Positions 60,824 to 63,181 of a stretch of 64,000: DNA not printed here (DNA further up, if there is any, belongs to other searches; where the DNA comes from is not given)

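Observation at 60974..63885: Transmembrane protein with a degenerate HD-GYP domain, divergent from a LapG-like periplasmic cysteine protease: a possible LapD/LapG-type switch on a different c-di-GMP module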

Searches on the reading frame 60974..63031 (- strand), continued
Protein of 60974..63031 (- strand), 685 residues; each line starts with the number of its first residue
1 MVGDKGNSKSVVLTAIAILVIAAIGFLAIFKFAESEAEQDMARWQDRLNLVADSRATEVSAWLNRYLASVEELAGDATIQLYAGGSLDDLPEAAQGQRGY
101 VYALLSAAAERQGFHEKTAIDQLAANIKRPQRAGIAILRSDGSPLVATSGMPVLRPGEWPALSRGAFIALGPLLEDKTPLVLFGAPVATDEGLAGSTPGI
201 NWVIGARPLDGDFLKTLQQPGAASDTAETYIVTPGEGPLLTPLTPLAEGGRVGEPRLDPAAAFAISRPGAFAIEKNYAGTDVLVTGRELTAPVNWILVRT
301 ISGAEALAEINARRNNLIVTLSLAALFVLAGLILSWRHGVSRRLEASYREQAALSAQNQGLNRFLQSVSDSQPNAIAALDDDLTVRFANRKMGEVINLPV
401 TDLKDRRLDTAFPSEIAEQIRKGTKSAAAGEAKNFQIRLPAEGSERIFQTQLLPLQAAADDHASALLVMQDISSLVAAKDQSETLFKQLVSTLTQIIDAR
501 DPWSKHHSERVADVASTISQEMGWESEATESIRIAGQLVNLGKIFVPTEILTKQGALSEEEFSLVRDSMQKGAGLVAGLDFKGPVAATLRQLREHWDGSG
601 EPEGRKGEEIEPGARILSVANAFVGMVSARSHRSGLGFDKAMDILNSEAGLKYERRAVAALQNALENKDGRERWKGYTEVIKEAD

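Call 32: find_encoding_contigs(protein=P0098, flank=10000, max_places=2)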
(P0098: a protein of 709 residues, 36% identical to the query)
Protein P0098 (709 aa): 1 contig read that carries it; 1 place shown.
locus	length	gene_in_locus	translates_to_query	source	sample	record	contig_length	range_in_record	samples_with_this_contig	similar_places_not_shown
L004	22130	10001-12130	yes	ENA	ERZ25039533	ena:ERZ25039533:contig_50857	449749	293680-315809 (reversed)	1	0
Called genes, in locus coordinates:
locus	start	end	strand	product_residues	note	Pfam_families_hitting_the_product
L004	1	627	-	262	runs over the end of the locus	PF00590:TP_methylase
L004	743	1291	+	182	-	-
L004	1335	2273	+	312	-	PF03186:CobD_Cbib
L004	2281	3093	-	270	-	PF02654:CobS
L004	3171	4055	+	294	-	PF02277:DBI_PRT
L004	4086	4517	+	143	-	PF09912:DUF2141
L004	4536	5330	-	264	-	PF02654:CobS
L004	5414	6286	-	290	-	PF01061:ABC2_membrane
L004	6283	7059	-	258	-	PF00005:ABC_tran, PF13304:AAA_21 (faint)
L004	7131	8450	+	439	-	PF25323:6TM_PilS (weak), PF00512:HisKA (weak), PF02518:HATPase_c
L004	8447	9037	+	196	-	PF00072:Response_reg, PF02954:HTH_8 (faint), PF13556:HTH_30 (faint)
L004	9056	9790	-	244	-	PF06035:Peptidase_C93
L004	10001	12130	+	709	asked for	PF02743:dCache_1 (weak), PF08448:PAS_4, PF01966:HD (weak), PF13487:HD_5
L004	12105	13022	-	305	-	PF02737:3HCDH_N, PF00725:3HCDH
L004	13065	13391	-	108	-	PF00766:ETF_alpha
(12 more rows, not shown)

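Call 33: find_encoding_contigs(protein=P0104, flank=10000, max_places=2)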
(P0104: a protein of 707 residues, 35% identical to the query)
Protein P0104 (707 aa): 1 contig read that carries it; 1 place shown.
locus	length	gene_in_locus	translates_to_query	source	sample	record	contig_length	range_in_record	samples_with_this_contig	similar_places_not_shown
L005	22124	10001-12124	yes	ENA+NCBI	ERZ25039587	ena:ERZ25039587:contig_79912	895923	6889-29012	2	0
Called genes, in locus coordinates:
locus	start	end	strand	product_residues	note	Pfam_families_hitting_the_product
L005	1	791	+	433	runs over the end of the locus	PF10082:BBP2_2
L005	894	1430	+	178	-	PF02563:Poly_export, PF10531:SLBB, PF22461:SLBB_2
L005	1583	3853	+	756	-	PF02706:Wzz, PF13807:GNVR, PF09140:MipZ (faint)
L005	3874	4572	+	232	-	-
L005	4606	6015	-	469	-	PF04932:Wzy_C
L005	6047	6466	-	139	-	-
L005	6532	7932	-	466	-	PF13727:CoA_binding_3, PF02397:Bac_transf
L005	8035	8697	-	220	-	PF06035:Peptidase_C93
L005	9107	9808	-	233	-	PF06035:Peptidase_C93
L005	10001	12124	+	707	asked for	PF00989:PAS (weak), PF08448:PAS_4, PF13188:PAS_8 (weak), PF13487:HD_5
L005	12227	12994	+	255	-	PF00149:Metallophos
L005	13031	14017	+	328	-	PF01757:Acyl_transf_3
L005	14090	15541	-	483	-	-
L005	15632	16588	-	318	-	PF01073:3Beta_HSD, PF01370:Epimerase, PF02719:Polysacc_synt_2 (faint), PF04321:RmlD_sub_bind, PF05368:NmrA (weak), PF07993:NAD_binding_4 (faint), PF16363:GDP_Man_Dehyd, PF13460:NAD_binding_10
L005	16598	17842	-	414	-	PF13439:Glyco_transf_4 (weak), PF20706:GT4-conflict, PF00534:Glycos_transf_1, PF13524:Glyco_trans_1_2, PF13692:Glyco_trans_1_4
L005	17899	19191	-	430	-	PF01943:Polysacc_synt, PF13440:Polysacc_synt_3, PF03023:MurJ (weak)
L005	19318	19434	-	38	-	-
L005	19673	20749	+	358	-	PF13439:Glyco_transf_4, PF20706:GT4-conflict, PF00534:Glycos_transf_1, PF13692:Glyco_trans_1_4, PF13524:Glyco_trans_1_2 (weak)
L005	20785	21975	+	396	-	PF13439:Glyco_transf_4, PF13579:Glyco_trans_4_4, PF20706:GT4-conflict, PF00534:Glycos_transf_1, PF13692:Glyco_trans_1_4, PF13524:Glyco_trans_1_2 (weak)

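Call 34: find_encoding_contigs(protein=P0089, flank=10000, max_places=2)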
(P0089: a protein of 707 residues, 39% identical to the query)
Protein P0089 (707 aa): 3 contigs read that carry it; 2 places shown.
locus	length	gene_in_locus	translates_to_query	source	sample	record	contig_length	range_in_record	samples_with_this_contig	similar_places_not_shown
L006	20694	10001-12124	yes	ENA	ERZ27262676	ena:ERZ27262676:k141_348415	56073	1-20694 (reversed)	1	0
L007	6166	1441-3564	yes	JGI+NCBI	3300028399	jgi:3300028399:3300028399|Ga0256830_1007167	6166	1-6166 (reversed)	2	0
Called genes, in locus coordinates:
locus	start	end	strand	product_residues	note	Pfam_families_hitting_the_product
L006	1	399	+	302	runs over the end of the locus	PF00892:EamA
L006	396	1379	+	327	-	PF00892:EamA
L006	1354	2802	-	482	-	PF02386:TrkH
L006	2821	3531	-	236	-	-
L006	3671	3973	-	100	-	-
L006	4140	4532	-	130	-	PF06803:DUF1232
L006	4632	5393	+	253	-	PF00106:adh_short, PF08659:KR (faint), PF13561:adh_short_C2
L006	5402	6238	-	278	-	PF01061:ABC2_membrane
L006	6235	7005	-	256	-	PF00005:ABC_tran, PF13304:AAA_21 (faint)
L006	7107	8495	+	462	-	PF25323:6TM_PilS (weak), PF00512:HisKA (weak), PF02518:HATPase_c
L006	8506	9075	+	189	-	PF00072:Response_reg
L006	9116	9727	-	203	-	PF06035:Peptidase_C93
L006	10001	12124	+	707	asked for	PF08448:PAS_4, PF01966:HD, PF13487:HD_5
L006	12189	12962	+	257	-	PF00149:Metallophos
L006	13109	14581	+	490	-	PF00294:PfkB, PF08543:Phos_pyr_kin (weak), PF01467:CTP_transf_like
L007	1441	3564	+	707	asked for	PF08448:PAS_4, PF01966:HD, PF13487:HD_5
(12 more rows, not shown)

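Call 39: search_solved_structures(query=A1, max_evalue=0.01, show_alignments=0)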
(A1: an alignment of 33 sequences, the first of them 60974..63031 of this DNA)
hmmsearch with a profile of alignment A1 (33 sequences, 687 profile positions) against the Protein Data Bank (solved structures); distinct sequences matched with E-value up to 0.01: 13.
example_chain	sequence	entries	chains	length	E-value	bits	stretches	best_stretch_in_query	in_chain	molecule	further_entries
9rc0_A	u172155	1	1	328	4.6e-68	233.1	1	361-672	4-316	HD domain/sensory box protein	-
9rbz_A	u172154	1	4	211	3.5e-54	187.2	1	473-672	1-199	HD domain/sensory box protein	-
5z7c_A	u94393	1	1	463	7.9e-37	129.8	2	486-667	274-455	3'3'-cGAMP-specific phosphodiesterase 3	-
4mcw_A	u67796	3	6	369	2.2e-24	88.7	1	486-656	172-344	Metal dependent phosphohydrolase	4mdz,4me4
4r8z_A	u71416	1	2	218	2.9e-19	71.8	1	486-666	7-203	Cyclic di-GMP phosphodiesterase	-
3fc7_A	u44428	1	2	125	1.2e-07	33.4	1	351-475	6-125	HTR-like protein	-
3tm8_A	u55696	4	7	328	4.3e-06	28.2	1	499-625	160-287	Uncharacterized protein | Uncharacterized protein Bd1817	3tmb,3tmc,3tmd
9qq6_A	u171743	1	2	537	6.1e-06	27.8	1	351-485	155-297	histidine kinase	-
3a0r_A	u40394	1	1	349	2.8e-05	25.6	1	361-485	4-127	Sensor protein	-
6zj8_A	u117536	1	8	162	0.0018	19.6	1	356-456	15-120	Virulence sensor protein BvgS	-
3bwl_A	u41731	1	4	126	0.0019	19.5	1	351-475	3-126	Sensor protein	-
7duc_A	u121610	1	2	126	0.0065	17.7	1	356-482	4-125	Sensor protein kinase WalK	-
4mn5_A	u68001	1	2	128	0.0083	17.4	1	355-476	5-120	Sensor protein kinase WalK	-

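Call 47: find_homologous_proteins(query=L001:7794-9095:-, max_evalue=0.001)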
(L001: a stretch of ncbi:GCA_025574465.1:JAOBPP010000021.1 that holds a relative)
Query L001:7794-9095:- (434 aa): 56 proteins with E <= 0.001 among 8000 candidates.
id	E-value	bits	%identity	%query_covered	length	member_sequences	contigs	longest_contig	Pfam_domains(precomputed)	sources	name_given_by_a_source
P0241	1.9e-283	957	100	100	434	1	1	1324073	-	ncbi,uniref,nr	ncbi:hypothetical protein [Kordiimonas aestuarii]|uniref:hypothetical protein n=1 Tax=Kordiimonas ae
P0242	6.1e-237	804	83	100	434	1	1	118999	-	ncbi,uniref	ncbi:hypothetical protein [Kordiimonas sp.]|uniref:hypothetical protein n=1 Tax=Kordiimonas sp. TaxI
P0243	3.8e-231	785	83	97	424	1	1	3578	-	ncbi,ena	-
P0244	1.4e-227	773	81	97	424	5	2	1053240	-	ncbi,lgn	-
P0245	4.9e-224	762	79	100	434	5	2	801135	-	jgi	-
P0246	4.9e-211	719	75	100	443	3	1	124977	-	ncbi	-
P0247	6.8e-209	712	74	100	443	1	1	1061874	-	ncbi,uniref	ncbi:hypothetical protein [Kordiimonas sp.]|uniref:hypothetical protein n=1 Tax=Kordiimonas sp. TaxI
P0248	1.1e-204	698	74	100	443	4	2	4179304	-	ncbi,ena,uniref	ncbi:hypothetical protein [Kordiimonas sp.]|uniref:hypothetical protein n=1 Tax=Kordiimonas sp. TaxI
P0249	1.8e-184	631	66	99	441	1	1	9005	-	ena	-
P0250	6.3e-164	564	60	97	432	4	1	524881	-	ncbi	-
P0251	5.9e-163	561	58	99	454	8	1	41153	-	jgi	-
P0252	1.9e-161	556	57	100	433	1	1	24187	-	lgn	-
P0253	2.0e-161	556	58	97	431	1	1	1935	-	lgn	-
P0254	4.7e-160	551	59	97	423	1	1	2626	-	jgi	jgi:hypothetical protein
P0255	4.8e-160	551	58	99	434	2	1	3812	-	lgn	-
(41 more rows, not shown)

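Call 50: find_related_loci(query=A1, collection=genome_contigs, flank=10000)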
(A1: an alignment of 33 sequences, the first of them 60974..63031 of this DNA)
Query A1 (685 aa) in genome_contigs; peptide patterns used: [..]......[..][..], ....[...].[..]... (x = any residue, [..] = any of these).
599 stretches matched a pattern (row limit reached: there are more); 536 encode a relative of the query (tblastn E <= 1e-3); the best 80 are kept; 80 distinct loci.
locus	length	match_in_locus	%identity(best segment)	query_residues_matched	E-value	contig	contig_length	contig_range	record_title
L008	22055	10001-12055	82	1-685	0e+0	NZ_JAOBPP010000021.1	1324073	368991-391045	Kordiimonas aestuarii strain JCM 17742 SW46_1_1324073, whole genome shotgun sequence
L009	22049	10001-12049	77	1-683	0e+0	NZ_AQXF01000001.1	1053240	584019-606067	Kordiimonas gwangyangensis DSM 19435 = JCM 12864 strain DSM 19435 B150DRAFT_scaffold_0.1_C, whole genome shotgun sequenc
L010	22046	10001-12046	76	1-683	0e+0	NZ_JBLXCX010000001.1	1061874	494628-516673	MAG: Kordiimonas sp. isolate ES17-10 S17maxbin_out.042RE.5K@1, whole genome shotgun sequence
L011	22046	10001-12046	75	1-683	0e+0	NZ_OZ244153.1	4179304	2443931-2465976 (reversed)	MAG: Kordiimonas sp. isolate def65876-ef31-448d-83e5-856ba072f58d chromosome 1, complete sequence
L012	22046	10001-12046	70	2-685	0e+0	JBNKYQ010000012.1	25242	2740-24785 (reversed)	MAG: Kordiimonas sp. isolate D1D2.bin.18.strict NODE_12_length_25242_cov_3.031671, whole genome shotgun sequence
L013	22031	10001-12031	70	1-678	0e+0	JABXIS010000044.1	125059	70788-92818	MAG: Alphaproteobacteria bacterium isolate HF-Din21 c_000000006607, whole genome shotgun sequence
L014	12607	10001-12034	69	1-683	0e+0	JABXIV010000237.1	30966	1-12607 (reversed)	MAG: Alphaproteobacteria bacterium isolate HF-Din10 c_000000016280, whole genome shotgun sequence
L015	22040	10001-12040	67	6-683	0e+0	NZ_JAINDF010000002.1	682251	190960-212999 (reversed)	Kordiimonas marina strain A6E486 scaffold_2_length=682252, whole genome shotgun sequence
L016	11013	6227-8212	64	15-677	0e+0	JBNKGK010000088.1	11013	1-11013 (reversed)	MAG: Kordiimonas sp. isolate E1E2.bin.30.strict NODE_88_length_11013_cov_4.357626, whole genome shotgun sequence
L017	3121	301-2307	63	7-679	0e+0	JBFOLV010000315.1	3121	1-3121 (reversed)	MAG: Kordiimonas sp. isolate E07Bin-3-1 c_000000000315, whole genome shotgun sequence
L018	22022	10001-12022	58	9-685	0e+0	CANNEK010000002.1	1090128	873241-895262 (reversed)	uncultured Kordiimonas sp. isolate 199-3Z.fasta genome assembly, contig: NODE_2, whole genome shotgun sequence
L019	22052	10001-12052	66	1-683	0e+0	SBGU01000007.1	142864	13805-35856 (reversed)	MAG: Alphaproteobacteria bacterium isolate M2405 scaffold_18_1, whole genome shotgun sequence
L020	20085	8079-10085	62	7-679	0e+0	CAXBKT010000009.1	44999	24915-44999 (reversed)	MAG TPA_asm: uncultured Kordiimonadaceae bacterium isolate ERR2762122_metabat2_150 genome assembly, contig: ERZ3421826.1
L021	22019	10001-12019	59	1-684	0e+0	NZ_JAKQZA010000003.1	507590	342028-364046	Kordiimonas laminariae strain 5E331 scaffold_3_length=507591, whole genome shotgun sequence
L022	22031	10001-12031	59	1-679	0e+0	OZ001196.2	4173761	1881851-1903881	MAG: Kordiimonas sp. isolate da5ff843-04ae-4914-8a3f-070dd38dcee2 genome assembly, chromosome: 1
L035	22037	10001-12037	50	1-683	0e+0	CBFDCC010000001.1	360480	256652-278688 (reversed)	MAG TPA_asm: uncultured Kordiimonas sp. isolate SRR26215677_binner12_Refined_55 genome assembly, contig: ERZ25073487.3,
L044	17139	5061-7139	37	5-678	5e-127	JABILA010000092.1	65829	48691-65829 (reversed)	MAG: Alphaproteobacteria bacterium isolate SI054_bin61 k141_87347, whole genome shotgun sequence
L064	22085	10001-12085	38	3-683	2e-122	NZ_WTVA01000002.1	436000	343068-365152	Sneathiella chungangensis strain KCTC 32476 scaffold2, whole genome shotgun sequence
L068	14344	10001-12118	34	7-683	3e-122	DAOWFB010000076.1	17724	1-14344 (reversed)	MAG TPA_asm: Thalassospiraceae bacterium isolate CSMAG_1954 CSMAG_1954_k141_6452562_length_17724_cov_13.7903, whole geno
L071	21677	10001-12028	38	24-683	1e-121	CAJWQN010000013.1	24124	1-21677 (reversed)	MAG TPA_asm: uncultured Rhodospirillaceae bacterium isolate ERR599062_bin.14_MetaBAT_v2.12.1_MAG genome assembly, contig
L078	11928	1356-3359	37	30-678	2e-120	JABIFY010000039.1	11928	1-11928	MAG: Alphaproteobacteria bacterium isolate SI053_bin31 k141_412113, whole genome shotgun sequence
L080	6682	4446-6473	37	9-675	4e-120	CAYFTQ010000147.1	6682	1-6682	MAG TPA_asm: uncultured Roseospira sp. isolate ERP107533_co1_39 genome assembly, contig: NODE_14118_length_6682_cov_6.82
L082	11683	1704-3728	37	34-685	3e-120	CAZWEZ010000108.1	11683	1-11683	MAG TPA_asm: uncultured Thalassospiraceae bacterium isolate binchicken_co85_32 genome assembly, contig: NODE_2800_length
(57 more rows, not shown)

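Call 56: search_solved_structures(query=A3, max_evalue=10, show_alignments=2)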
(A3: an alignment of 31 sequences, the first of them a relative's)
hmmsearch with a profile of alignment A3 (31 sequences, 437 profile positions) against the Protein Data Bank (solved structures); distinct sequences matched with E-value up to 10: 5.
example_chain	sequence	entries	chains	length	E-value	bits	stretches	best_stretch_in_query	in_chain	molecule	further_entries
8pps_A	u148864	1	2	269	0.015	17.4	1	290-431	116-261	EAL domain-containing protein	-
3gfx_A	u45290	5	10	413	0.2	13.7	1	317-429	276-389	Klebsiella pneumoniae BlrP1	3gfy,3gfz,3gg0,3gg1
1wgw_A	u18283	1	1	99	0.22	13.6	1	193-256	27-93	'Signal Recognition Particle 54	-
4xa3_A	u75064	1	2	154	0.95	11.5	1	102-201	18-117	Gp7-MYH7(1361-1425)-Eb1 chimera protein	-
5m1t_A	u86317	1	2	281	1.6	10.8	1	314-429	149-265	MucR Phosphodiesterase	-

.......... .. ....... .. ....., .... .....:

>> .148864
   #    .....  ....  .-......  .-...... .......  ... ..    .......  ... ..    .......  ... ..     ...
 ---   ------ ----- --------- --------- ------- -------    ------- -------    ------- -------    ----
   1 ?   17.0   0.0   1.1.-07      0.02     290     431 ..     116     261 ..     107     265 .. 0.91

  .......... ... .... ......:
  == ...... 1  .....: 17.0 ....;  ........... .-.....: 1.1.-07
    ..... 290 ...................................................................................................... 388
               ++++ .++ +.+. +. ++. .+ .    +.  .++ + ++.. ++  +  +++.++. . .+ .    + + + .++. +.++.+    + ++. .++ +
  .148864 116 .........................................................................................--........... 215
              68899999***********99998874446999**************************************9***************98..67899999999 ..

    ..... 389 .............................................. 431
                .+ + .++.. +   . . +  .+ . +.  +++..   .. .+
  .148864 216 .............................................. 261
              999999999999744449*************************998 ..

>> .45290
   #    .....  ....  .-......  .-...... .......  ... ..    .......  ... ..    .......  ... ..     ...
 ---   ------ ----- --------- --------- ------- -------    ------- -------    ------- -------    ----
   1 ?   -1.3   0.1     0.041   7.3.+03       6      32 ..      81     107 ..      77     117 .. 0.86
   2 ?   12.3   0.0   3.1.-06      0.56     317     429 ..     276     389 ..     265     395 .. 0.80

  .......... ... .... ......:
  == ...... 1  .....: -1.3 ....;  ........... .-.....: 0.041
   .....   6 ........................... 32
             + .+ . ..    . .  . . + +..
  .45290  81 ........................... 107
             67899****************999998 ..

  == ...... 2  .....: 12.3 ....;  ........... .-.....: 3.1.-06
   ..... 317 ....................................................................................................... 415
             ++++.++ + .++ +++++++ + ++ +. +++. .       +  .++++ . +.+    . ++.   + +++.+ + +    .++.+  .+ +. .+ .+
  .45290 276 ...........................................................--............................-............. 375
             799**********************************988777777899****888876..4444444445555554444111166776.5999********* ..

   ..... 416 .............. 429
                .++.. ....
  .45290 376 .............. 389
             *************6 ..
